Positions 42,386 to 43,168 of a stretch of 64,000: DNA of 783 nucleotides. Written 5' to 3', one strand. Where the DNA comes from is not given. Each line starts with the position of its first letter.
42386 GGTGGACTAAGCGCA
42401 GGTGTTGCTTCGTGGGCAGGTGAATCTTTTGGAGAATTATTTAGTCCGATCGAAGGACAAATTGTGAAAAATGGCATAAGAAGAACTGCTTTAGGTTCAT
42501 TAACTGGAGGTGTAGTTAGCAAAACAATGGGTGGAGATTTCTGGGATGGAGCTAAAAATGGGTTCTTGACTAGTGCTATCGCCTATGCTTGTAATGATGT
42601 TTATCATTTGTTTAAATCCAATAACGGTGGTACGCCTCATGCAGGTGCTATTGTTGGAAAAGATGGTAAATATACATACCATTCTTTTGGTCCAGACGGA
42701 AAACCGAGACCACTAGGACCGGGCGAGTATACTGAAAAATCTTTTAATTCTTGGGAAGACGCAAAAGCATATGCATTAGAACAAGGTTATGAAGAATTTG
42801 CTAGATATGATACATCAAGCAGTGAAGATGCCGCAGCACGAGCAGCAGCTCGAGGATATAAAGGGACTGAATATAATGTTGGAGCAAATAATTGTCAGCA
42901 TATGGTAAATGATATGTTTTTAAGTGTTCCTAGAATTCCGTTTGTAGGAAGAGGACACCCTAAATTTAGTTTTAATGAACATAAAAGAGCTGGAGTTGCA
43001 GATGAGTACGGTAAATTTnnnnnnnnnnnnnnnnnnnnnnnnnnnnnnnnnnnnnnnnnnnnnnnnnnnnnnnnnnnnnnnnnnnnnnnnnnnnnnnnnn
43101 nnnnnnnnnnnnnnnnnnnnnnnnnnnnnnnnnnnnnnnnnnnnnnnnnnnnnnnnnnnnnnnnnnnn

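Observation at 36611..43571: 2137-aa RHS polymorphic toxin with an LRAT/NlpC-P60-like (HxG ... NCxH) C-terminal domain and overlapping immunity gene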

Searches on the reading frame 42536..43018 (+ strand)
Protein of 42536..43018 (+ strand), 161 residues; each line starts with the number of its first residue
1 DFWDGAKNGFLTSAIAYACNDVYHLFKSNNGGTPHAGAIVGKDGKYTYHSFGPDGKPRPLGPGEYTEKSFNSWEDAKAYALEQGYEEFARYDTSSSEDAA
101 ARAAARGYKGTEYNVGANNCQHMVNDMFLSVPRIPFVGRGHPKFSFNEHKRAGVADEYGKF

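Call 11: find_homologous_proteins(query=window:42560-43018:+, max_evalue=0.01)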
Query seq(153 aa): 51 candidates shared short words with the query, none scored E <= 0.01.

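Call 12: search_solved_structures(query=window:42560-43018:+, max_evalue=10, show_alignments=3)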
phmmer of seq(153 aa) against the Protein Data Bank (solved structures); distinct sequences matched with E-value up to 10: 0.

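Call 20: search_protein_representatives(protein=window:42536-43018:+)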
Query: 161 residues. Proteins with E-value up to 0.001 (for the whole library): 62; up to 1e-10: 17; up to 1e-30: 1. The best 62 are listed.
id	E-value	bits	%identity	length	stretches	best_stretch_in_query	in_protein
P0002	2.9e-32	128.4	52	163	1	21-147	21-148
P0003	6.1e-26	107.8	46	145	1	31-147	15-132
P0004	2.8e-23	99.2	43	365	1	23-160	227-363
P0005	8.8e-22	94.3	46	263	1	31-142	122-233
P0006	4.1e-21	92.1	40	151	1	21-141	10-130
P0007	3.9e-19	85.7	42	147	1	21-152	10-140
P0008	4.9e-19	85.4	42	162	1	21-153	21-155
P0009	1.1e-18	84.2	36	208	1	20-155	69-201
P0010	1.6e-18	83.7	38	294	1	8-151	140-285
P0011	1.8e-18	83.5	44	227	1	21-153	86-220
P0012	2.6e-18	83.0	42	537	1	21-151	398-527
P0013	7.7e-18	81.5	42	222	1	22-148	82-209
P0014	8.3e-17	78.1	47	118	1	30-130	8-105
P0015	5.3e-15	72.2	42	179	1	30-151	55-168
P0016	2.8e-13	66.6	43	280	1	30-128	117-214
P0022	6.5e-10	55.7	33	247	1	11-154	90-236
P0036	5.0e-07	46.3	34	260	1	8-127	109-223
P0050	2.5e-05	40.8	37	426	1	2-124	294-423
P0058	3.3e-04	37.1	34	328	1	19-127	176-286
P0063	9.8e-04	35.6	29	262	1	20-125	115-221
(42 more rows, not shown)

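Call 25: search_protein_families(library=pfam, alignment_id=A1, max_evalue=1)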
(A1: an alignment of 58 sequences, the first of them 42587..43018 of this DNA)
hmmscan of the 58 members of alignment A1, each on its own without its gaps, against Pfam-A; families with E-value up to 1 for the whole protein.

A. member 1, window:42587-43018:+ (144 aa): 3 families
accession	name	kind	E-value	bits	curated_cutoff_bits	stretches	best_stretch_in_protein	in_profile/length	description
PF05903.20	Peptidase_C97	-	0.032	14.5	29.2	1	87-115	94-124/151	PPPDE putative peptidase domain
PF04970.19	LRAT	-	0.12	13.1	24.3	1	73-110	78-114/120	Lecithin retinol acyltransferase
PF05608.18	RTE1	-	0.13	12.8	29.4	1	59-109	74-123/149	RTE1-like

B. families by the number of members that match (of 58 scanned): 42 families (the first 25 are shown)
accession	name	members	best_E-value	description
PF05608.18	RTE1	20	2e-05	RTE1-like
PF05903.20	Peptidase_C97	11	5.2e-05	PPPDE putative peptidase domain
PF04800.17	NDUS4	8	0.034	NADH dehydrogenase ubiquinone Fe-S protein 4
PF25218.1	TseH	7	0.044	Type VI secretion system effector TseH-like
PF04970.19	LRAT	6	0.017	Lecithin retinol acyltransferase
PF05820.16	Ac81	2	0.0098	Baculoviridae AC81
PF12441.14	CopG_antitoxin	2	0.027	CopG antitoxin of type II toxin-antitoxin system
PF16044.11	DUF4796_C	2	0.16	DUF4796 C-terminal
PF07477.17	Glyco_hydro_67C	1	0.0033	Glycosyl hydrolase family 67 C-terminus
PF10562.14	CaM_bdg_C0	1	0.0082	Calmodulin-binding domain C0 of NMDA receptor NR1 subunit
PF19416.4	Astro_VPg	1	0.0085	Astrovirus VPg protein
PF05268.17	GP38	1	0.015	Phage tail fibre adhesin Gp38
PF12318.13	FAD-SLDH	1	0.02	Membrane bound FAD containing D-sorbitol dehydrogenase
PF01217.26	Clat_adaptor_s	1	0.029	Clathrin adaptor complex small chain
PF13387.12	Lnb_N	1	0.031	Lnb N-terminal periplasmic domain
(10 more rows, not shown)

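Call 26: search_solved_structures(query=A1, max_evalue=10, show_alignments=3)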
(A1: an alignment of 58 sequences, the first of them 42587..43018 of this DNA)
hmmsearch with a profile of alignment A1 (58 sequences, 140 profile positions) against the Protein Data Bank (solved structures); distinct sequences matched with E-value up to 10: 4.
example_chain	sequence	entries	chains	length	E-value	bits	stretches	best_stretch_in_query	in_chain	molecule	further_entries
6v98_A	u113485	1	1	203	0.0057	20.1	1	93-118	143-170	Cysteine hydrolase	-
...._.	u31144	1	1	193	0.17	15.3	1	5-37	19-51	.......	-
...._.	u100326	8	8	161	0.26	14.7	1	41-72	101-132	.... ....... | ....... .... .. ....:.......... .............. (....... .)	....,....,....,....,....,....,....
7zm7_Y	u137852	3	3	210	0.49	13.8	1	45-71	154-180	NADH dehydrogenase [ubiquinone] iron-sulfur protein 4, mitochondrial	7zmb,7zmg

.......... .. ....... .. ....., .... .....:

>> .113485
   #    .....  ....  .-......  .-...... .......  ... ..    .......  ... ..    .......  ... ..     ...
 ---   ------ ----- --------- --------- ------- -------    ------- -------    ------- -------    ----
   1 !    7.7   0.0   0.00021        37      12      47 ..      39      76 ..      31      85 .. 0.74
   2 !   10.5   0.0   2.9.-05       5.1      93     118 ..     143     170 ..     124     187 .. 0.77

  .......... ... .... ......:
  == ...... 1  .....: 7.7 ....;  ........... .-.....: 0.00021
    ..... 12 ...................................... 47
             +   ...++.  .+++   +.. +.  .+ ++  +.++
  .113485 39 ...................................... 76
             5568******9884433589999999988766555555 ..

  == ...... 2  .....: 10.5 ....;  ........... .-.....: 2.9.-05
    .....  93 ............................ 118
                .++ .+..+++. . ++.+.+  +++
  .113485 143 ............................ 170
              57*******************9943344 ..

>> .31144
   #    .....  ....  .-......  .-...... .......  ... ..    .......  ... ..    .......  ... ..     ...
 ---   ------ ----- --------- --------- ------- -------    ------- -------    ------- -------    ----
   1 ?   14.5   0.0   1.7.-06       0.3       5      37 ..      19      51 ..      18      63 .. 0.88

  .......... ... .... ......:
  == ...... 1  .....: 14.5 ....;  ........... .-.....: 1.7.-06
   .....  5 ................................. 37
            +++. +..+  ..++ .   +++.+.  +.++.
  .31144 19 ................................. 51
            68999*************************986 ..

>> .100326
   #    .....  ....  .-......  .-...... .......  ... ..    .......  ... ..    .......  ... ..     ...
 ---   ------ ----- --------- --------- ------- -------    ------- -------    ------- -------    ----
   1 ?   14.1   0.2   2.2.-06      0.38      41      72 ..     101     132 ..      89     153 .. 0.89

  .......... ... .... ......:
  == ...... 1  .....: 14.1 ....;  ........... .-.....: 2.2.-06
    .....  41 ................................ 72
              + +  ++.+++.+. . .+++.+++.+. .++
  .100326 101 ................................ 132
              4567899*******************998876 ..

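Call 33: predict_structure(alignment_id=A1)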
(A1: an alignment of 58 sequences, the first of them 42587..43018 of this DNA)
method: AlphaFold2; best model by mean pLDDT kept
length: 144 residues; sequences in the alignment: 58
mean_pLDDT: 95.5   pTM: 0.90
mean pLDDT of the five models: 95.5, 95.4, 95.2, 95.1, 94.9
residues with pLDDT >= 90: 134; 70-90: 8; 50-70: 2; < 50: 0
segments of 3 or more residues with pLDDT < 50: none
pLDDT, mean of each block of 10 residues (from residue 1): 87 89 95 96 97 97 97 96 98 97 98 96 95 96 96
secondary structure, 60 per line:
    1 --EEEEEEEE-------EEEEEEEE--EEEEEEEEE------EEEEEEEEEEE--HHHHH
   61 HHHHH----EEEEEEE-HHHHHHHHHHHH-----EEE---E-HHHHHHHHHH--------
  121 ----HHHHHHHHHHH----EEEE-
elements in order: E3-10 E18-25 E28-36 E43-53 H56-65 E70-76 H78-89 E95-97 H103-112 H125-135 E140-143

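Call 36: fold_search(model_id=the predicted structure, library=pdb)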
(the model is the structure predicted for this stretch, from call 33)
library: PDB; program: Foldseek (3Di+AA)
matches with E <= 10: 393; with E <= 0.001: 0
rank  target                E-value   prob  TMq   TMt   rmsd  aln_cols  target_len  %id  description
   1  6v98                  1.6e-03  1.00  0.67  0.54   5.0       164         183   14  Crystal structure of Type VI secretion system effector, TseH (VCA0285) (released 2020-01-15)
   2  2da0_MODEL_1_A        1.7e-01  0.12  0.13  0.16  10.2        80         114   12  Solution structure of the PH domain of PIP2-dependent ARF1 GTPase-activating protein from human (released 2006-06-13)
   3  7lbm_k                2.6e-01  0.47  0.29  0.23   8.2        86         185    7  Structure of the human Mediator-bound transcription pre-initiation complex (released 2021-03-24)
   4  7ena_r                2.9e-01  0.30  0.27  0.20   8.9        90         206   10  TFIID-based PIC-Mediator holo-complex in pre-assembled state (pre-hPIC-MED) (released 2021-05-26)
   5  8gxq_r                3.3e-01  0.28  0.27  0.21   8.9        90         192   10  PIC-Mediator in complex with +1 nucleosome (T40N) in MH-binding state (released 2022-11-02)
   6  7emf_R                3.4e-01  0.25  0.26  0.20   8.2        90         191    7  Human Mediator (deletion of MED1-IDR) in a Tail-extended conformation (released 2021-05-05)
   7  7kjz_A                4.8e-01  0.08  0.13  0.17  10.6        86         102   14  crystal structure of PLEKHA7 PH domain biding inositol-tetraphosphate (released 2021-04-07)
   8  2yry_MODEL_1_A        4.8e-01  0.08  0.14  0.16  10.7        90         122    9  Solution structure of the PH domain of Pleckstrin homology domain-containing family A member 6 from human (released 2007-10-09)
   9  6tuh_B                4.8e-01  0.08  0.15  0.14  11.1       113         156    9  PH domain of Bruton's tyrosine kinase bound to compound 1 (released 2020-11-25)
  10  1u5d_B                5.1e-01  0.08  0.14  0.17  11.1        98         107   12  Crystal Structure of the PH domain of SKAP55 (released 2005-07-26)
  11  2dx1                  5.7e-01  0.06  0.13  0.06  13.1        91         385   12  Crystal structure of RhoGEF protein Asef (released 2007-01-02)
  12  6ocf_A                6.1e-01  0.16  0.25  0.17   6.6        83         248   12  The crystal structure of VASH1-SVBP complex (released 2019-06-26)
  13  5c79_B                6.4e-01  0.08  0.14  0.18  10.3        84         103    7  PH domain of ASAP1 in complex with diC4-PtdIns(4,5)P2 (released 2015-10-07)
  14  5oc7_A                6.8e-01  0.08  0.15  0.19  10.8        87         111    9  Crystal structure of the pleckstrin-homology domain of Bcr-Abl in complex with monobody Mb(Bcr-PH_4). (released 2017-12-27)
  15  1h10                  7.6e-01  0.07  0.15  0.17  10.7       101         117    9  HIGH RESOLUTION STRUCTURE OF THE PLECKSTRIN HOMOLOGY DOMAIN OF PROTEIN KINASE B/AKT BOUND TO INS(1,3,4,5)-TETRAKISPHOPHA (released 2003-06-27)
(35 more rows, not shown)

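Call 38: find_homologous_proteins(query=A1, max_evalue=0.001)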
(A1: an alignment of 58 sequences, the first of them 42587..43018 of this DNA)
Query A1 (58 sequences) (144 aa, profile of the alignment): 7 proteins with E <= 0.001 among 8000 candidates.
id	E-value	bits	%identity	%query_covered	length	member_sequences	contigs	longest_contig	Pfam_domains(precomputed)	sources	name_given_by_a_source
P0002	5.2e-44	168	51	88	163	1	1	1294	-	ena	-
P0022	8.2e-38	148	31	93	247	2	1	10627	-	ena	-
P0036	4.9e-32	129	38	66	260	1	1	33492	-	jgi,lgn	jgi:RHS repeat-associated protein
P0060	2.4e-31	127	31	72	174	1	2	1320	-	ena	-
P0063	1.3e-28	118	30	72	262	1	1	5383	-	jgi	jgi:RHS repeat-associated protein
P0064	2.9e-28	117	32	41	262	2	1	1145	-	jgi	jgi:RHS repeat-associated protein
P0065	3.1e-9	55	34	26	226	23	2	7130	-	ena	-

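Call 40: find_encoding_contigs(protein=P0036, flank=8000, max_places=2)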
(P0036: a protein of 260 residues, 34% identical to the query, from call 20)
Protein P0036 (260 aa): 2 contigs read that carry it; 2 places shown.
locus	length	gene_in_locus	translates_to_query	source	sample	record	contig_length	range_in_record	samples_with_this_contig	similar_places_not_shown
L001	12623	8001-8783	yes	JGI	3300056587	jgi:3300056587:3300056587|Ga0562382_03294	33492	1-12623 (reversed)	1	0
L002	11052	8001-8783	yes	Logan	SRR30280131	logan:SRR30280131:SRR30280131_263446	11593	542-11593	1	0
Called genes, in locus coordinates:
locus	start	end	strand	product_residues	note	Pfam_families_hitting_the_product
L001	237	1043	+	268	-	-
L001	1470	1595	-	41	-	-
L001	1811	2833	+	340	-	-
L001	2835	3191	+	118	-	-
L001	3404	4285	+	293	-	PF01764:Lipase_3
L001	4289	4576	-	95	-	-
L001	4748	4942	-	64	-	-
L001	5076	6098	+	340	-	-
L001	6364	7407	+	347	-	PF00392:GntR, PF08220:HTH_DeoR (weak), PF00532:Peripla_BP_1, PF13377:Peripla_BP_3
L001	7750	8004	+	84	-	-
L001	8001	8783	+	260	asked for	-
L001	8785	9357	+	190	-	-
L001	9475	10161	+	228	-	PF05708:Peptidase_C92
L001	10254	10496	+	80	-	-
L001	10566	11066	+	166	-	-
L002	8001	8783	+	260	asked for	-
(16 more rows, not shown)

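Call 41: find_encoding_contigs(protein=P0022, flank=8000, max_places=2)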
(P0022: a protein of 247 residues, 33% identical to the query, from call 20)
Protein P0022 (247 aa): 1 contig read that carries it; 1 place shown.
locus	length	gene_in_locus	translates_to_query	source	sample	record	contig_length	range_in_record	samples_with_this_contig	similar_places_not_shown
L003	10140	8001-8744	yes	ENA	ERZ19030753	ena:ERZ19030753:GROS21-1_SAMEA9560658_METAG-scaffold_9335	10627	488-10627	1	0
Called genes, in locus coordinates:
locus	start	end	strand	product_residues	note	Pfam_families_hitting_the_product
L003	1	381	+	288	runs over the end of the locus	?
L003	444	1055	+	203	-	-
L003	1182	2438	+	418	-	PF00589:Phage_integrase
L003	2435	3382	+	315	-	PF00589:Phage_integrase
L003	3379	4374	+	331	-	PF02899:Phage_int_SAM_1, PF00589:Phage_integrase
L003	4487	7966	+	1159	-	PF05593:RHS_repeat (weak), PF25023:TEN_YD-shell (weak), PF05593:RHS_repeat, PF25023:TEN_YD-shell, PF05593:RHS_repeat, PF25023:TEN_YD-shell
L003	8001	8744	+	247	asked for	-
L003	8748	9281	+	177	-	-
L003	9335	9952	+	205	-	-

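Call 42: find_encoding_contigs(protein=P0063, flank=8000, max_places=2)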
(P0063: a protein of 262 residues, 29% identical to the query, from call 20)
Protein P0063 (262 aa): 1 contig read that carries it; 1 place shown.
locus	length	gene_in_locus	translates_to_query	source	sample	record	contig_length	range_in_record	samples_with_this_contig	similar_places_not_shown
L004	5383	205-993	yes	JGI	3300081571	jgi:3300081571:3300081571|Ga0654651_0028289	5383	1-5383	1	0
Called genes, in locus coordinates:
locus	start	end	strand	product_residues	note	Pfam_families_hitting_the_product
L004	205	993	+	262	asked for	-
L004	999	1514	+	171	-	-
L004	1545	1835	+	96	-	-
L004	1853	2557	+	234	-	-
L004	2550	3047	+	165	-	-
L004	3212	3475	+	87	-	-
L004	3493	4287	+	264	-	-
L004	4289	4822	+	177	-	-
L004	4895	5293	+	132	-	-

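Call 51: find_encoding_contigs(protein=P0004, flank=5000, max_places=2)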
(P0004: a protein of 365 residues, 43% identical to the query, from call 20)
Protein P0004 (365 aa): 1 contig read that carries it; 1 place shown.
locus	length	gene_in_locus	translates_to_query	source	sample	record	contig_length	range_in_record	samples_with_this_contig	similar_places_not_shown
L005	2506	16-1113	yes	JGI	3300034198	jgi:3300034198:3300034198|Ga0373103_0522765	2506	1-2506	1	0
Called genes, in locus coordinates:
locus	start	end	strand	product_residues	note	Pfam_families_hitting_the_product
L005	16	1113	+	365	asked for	-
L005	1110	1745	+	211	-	-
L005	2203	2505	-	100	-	?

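Call 52: find_encoding_contigs(protein=P0012, flank=5000, max_places=2)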
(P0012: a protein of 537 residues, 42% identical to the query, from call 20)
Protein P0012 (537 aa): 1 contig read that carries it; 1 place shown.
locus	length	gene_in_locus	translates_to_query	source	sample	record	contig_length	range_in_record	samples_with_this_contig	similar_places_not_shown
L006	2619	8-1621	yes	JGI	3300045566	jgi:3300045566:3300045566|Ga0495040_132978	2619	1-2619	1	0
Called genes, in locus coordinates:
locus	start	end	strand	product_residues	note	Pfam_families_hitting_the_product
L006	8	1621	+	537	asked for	PF05593:RHS_repeat (faint), PF25023:TEN_YD-shell (faint)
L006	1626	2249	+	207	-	-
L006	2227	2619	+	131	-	?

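Call 55: find_encoding_contigs(protein=P0002, flank=5000, max_places=2)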
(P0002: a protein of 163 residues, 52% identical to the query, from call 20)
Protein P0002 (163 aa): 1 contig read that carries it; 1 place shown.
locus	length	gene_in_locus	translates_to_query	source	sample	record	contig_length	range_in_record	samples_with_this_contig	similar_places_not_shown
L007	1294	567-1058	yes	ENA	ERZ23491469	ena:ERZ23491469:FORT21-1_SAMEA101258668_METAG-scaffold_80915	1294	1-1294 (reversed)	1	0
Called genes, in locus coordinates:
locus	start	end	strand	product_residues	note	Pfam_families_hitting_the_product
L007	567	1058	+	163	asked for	-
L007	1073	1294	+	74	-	?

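Call 56: find_encoding_contigs(protein=P0003, flank=5000, max_places=2)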
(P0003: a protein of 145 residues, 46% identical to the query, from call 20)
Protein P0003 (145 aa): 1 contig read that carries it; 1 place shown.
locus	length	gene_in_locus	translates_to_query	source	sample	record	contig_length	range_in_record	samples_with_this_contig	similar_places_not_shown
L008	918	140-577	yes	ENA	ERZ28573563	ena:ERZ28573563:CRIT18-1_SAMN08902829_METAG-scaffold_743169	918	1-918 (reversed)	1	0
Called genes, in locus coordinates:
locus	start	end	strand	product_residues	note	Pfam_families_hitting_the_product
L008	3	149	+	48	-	?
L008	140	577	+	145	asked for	-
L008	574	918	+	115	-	?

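Call 57: find_encoding_contigs(protein=P0005, flank=5000, max_places=2)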
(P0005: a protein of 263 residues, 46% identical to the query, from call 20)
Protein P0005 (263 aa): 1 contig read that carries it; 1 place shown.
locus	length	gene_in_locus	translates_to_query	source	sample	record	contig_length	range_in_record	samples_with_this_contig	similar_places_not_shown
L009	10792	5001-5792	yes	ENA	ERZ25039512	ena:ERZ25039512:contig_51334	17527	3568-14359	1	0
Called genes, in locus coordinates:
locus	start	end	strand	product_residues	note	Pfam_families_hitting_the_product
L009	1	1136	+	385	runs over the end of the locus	PF18884:TSP3_bac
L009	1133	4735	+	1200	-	PF20148:DUF6531, PF05593:RHS_repeat (faint)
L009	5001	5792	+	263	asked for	PF25023:TEN_YD-shell (weak)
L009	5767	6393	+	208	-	-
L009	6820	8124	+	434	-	-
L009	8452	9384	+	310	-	PF01807:Zn_ribbon_DnaG, PF08275:DNAG_N (weak)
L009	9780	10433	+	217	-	PF27228:MTBMA_p00010_2nd (weak)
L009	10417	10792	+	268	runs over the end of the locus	-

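Call 69: search_protein_families(library=padloc, proteins=[window:42587-43018:+], max_evalue=1)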
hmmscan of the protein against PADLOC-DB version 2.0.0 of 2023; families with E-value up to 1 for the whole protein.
window:42587-43018:+ (144 aa): 0 families

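Call 82: find_related_loci(query=window:42587-43018:+, collection=genome_contigs, flank=8000)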
Query window:42587-43018:+ (144 aa) in genome_contigs; peptide patterns used: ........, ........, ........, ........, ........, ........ (x = any residue, [..] = any of these).
33 stretches matched a pattern; 1 encode a relative of the query (tblastn E <= 1e-3); 1 distinct loci.
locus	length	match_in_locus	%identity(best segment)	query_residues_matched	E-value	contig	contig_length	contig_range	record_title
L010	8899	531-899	54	4-129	5e-43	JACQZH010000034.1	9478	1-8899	MAG: Candidatus Omnitrophota bacterium isolate NC_groundwater_1562_Pr4_S-0.65um_39_9 SR1-18-Sp65_coassembly_scaffold_481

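Call 97: find_encoding_contigs(protein=P0058, flank=6000, max_places=2)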
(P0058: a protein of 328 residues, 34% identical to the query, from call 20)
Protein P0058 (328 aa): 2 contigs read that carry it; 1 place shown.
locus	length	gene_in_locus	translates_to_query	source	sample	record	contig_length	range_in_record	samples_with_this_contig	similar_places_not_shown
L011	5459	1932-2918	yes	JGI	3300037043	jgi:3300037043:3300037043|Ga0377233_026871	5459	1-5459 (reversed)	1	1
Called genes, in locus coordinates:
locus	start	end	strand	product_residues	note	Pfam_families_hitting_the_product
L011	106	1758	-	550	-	PF01609:DDE_Tnp_1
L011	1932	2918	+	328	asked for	-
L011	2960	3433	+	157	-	-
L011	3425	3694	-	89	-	-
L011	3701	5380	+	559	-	PF25023:TEN_YD-shell (weak)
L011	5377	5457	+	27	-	?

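Call 98: find_encoding_contigs(protein=P0050, flank=6000, max_places=2)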
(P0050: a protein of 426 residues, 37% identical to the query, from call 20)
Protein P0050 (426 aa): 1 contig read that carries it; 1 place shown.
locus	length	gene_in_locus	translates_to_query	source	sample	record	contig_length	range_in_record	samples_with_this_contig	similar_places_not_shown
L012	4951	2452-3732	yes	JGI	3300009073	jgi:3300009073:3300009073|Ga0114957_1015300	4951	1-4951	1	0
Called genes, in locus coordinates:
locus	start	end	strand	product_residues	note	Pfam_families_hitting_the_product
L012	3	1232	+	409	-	?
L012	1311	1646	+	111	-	-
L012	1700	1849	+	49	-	-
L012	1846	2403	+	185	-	-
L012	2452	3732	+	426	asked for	-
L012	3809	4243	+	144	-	-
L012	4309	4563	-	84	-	-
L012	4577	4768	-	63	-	-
